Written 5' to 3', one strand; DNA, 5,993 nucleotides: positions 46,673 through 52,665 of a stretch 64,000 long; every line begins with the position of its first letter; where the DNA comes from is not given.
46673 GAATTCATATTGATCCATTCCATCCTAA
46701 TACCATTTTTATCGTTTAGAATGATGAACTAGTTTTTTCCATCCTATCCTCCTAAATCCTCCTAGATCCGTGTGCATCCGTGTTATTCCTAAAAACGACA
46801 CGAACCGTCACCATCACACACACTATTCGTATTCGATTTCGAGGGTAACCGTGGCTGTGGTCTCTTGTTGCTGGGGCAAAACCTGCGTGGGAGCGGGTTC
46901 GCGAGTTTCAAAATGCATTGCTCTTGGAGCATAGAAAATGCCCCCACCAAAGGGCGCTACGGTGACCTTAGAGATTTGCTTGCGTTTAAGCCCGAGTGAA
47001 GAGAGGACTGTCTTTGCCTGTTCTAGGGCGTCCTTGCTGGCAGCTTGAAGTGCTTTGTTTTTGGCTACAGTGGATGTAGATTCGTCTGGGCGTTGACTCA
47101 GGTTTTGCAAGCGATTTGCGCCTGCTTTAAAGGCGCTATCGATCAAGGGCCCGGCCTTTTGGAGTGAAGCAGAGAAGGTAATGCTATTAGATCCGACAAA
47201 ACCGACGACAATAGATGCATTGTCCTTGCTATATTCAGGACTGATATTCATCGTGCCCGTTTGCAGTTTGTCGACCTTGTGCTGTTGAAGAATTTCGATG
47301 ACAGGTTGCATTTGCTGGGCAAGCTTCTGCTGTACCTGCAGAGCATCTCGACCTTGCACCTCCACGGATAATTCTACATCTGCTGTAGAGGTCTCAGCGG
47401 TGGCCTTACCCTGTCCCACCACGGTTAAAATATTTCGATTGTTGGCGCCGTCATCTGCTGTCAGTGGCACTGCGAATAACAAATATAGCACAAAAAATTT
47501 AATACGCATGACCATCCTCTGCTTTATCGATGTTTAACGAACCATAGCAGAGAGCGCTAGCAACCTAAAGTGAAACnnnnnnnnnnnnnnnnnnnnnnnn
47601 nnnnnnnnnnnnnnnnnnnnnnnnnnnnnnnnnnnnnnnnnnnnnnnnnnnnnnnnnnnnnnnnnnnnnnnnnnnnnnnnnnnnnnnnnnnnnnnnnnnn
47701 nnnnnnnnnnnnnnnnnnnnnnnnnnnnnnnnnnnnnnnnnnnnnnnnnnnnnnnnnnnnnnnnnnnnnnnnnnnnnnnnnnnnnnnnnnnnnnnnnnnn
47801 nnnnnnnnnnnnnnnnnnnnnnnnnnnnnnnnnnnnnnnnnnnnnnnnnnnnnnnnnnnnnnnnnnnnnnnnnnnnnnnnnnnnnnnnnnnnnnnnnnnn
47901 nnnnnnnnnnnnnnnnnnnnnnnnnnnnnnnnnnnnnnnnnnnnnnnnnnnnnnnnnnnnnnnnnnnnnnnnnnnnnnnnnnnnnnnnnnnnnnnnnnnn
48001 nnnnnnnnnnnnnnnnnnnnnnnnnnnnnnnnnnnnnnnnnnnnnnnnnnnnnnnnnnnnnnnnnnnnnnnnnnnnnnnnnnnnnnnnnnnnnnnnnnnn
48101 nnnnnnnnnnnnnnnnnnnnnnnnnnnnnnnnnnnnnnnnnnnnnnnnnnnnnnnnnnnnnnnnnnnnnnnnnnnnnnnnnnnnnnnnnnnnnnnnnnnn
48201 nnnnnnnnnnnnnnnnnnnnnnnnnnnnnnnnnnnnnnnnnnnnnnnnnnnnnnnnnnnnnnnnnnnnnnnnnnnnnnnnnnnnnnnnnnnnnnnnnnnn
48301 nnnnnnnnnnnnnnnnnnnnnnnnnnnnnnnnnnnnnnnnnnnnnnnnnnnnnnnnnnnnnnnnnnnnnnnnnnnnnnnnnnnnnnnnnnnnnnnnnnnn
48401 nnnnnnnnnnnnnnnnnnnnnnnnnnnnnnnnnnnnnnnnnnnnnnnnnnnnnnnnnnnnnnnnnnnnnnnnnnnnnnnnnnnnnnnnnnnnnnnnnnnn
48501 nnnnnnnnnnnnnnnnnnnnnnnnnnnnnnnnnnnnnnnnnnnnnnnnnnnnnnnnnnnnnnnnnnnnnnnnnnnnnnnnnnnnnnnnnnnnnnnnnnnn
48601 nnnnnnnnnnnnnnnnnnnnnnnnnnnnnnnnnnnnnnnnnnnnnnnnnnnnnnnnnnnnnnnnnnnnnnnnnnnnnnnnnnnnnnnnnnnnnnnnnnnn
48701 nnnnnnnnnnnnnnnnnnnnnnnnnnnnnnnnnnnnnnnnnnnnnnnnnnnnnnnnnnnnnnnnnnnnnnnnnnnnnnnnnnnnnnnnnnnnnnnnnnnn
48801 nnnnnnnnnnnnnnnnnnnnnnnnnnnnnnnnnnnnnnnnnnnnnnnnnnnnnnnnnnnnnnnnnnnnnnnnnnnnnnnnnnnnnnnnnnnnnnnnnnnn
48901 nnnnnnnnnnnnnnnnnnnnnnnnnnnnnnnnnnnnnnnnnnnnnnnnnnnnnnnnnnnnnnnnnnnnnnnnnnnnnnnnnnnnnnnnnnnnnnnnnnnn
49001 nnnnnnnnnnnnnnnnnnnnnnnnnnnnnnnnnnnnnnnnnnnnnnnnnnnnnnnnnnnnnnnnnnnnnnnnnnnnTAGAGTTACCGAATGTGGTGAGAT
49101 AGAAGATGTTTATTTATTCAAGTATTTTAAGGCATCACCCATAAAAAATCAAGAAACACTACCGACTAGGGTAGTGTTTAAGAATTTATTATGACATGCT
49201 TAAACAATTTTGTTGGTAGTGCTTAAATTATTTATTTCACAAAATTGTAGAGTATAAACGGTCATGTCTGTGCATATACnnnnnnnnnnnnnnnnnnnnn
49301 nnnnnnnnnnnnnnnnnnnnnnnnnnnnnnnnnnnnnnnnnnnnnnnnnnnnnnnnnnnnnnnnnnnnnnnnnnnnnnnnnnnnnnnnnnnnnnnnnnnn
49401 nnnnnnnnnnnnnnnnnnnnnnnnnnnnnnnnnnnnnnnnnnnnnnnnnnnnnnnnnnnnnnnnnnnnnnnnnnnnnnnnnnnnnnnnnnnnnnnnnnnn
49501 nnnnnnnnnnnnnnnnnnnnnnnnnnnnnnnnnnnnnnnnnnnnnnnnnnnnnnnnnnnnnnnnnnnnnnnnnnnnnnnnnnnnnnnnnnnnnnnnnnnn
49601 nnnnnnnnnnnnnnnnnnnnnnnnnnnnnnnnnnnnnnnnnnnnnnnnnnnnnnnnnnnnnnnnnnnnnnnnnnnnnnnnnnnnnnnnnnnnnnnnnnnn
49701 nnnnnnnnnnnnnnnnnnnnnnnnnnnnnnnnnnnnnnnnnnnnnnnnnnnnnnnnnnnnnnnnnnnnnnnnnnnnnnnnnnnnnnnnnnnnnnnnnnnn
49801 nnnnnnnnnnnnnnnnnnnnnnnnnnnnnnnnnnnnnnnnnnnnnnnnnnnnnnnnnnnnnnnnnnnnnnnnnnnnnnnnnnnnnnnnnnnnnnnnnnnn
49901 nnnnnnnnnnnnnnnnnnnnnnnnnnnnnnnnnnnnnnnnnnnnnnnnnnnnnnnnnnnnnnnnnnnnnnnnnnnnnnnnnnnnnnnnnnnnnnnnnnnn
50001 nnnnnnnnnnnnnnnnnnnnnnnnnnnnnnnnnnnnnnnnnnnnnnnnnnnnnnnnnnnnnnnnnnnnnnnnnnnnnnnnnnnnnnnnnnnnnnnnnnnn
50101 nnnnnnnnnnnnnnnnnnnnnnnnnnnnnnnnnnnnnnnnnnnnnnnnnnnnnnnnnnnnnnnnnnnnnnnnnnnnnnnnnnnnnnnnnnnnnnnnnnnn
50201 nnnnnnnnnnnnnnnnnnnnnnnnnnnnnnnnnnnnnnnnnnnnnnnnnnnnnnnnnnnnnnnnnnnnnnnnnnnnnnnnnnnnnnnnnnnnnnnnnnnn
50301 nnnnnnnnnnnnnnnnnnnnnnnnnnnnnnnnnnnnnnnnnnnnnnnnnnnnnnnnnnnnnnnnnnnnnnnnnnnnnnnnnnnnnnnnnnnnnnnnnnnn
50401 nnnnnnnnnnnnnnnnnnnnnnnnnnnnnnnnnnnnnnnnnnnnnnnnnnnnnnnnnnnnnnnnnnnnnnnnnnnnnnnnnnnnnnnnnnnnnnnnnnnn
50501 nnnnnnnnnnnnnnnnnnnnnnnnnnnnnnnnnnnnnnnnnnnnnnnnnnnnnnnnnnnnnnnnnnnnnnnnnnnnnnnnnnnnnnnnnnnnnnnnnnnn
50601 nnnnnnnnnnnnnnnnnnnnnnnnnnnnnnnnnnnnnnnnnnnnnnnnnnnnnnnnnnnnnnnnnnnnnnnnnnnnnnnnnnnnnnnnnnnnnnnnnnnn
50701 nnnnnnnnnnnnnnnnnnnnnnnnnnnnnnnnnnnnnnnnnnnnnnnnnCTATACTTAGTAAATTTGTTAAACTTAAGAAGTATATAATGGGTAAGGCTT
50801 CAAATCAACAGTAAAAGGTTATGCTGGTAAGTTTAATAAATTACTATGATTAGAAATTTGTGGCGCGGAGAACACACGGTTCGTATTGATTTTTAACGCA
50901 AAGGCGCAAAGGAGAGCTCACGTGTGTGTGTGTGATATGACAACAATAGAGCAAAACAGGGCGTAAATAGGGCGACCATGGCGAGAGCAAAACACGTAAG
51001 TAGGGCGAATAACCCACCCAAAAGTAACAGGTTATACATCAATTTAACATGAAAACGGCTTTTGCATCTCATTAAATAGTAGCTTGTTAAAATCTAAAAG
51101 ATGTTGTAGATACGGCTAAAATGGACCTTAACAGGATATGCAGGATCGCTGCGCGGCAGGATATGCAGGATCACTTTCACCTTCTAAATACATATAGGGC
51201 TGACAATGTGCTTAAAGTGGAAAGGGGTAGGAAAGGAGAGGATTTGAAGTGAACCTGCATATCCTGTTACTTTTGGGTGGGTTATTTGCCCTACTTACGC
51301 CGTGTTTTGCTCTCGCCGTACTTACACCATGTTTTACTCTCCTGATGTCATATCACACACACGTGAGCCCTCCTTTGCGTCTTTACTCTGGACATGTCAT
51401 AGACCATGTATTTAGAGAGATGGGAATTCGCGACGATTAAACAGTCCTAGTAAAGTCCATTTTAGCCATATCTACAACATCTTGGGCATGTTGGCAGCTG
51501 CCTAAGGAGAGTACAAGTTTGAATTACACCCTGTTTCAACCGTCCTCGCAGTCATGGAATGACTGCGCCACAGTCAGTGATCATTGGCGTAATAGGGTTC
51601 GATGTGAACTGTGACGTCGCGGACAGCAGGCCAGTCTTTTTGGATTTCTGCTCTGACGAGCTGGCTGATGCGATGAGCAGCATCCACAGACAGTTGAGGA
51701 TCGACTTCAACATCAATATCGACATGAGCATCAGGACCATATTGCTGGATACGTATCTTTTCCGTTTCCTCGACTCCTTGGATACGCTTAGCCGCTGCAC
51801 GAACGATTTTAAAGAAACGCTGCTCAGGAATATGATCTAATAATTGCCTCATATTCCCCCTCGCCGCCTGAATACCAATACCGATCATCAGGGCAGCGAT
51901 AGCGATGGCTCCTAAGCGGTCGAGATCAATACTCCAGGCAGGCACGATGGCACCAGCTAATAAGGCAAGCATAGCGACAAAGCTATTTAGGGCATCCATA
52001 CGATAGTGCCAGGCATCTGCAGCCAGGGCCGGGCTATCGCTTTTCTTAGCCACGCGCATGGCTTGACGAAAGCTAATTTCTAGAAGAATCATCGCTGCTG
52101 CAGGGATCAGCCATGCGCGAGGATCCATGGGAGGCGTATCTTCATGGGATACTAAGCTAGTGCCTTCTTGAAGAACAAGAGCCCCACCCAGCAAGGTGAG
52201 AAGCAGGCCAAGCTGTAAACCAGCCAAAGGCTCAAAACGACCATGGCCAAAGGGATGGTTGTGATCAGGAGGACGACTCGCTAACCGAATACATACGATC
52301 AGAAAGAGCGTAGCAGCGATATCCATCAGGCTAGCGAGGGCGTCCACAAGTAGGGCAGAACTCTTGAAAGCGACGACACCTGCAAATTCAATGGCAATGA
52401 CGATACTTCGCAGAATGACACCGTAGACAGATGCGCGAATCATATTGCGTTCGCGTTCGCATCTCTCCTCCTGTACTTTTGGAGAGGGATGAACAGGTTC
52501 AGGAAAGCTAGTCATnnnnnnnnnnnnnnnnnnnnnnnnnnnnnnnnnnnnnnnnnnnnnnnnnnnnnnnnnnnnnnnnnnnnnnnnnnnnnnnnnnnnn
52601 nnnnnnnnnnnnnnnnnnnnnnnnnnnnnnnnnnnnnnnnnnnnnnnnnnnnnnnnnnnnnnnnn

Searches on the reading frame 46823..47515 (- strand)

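Call 17: search_protein_families(library=pfam, proteins=[window:46823-47515:-], max_evalue=0.0001)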
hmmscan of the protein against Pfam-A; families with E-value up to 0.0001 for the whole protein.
window:46823-47515:- (230 aa): 1 family
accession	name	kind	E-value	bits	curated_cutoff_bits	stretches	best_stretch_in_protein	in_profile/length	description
PF04402.19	SIMPL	-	4.2e-34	119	25.2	1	30-226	1-204/205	Protein of unknown function (DUF541)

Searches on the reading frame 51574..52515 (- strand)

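Call 17: search_protein_families(library=pfam, proteins=[window:51574-52515:-], max_evalue=0.0001)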
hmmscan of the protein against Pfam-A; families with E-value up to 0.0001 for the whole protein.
window:51574-52515:- (313 aa): 2 families
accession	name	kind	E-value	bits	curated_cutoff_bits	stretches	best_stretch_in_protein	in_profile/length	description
PF01545.26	Cation_efflux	-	2.6e-36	125.7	26.6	1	31-226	3-198/198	Cation efflux family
PF16916.11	ZT_dimer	-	3.4e-18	65.9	26.7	1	233-308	4-78/78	Dimerisation domain of Zinc Transporter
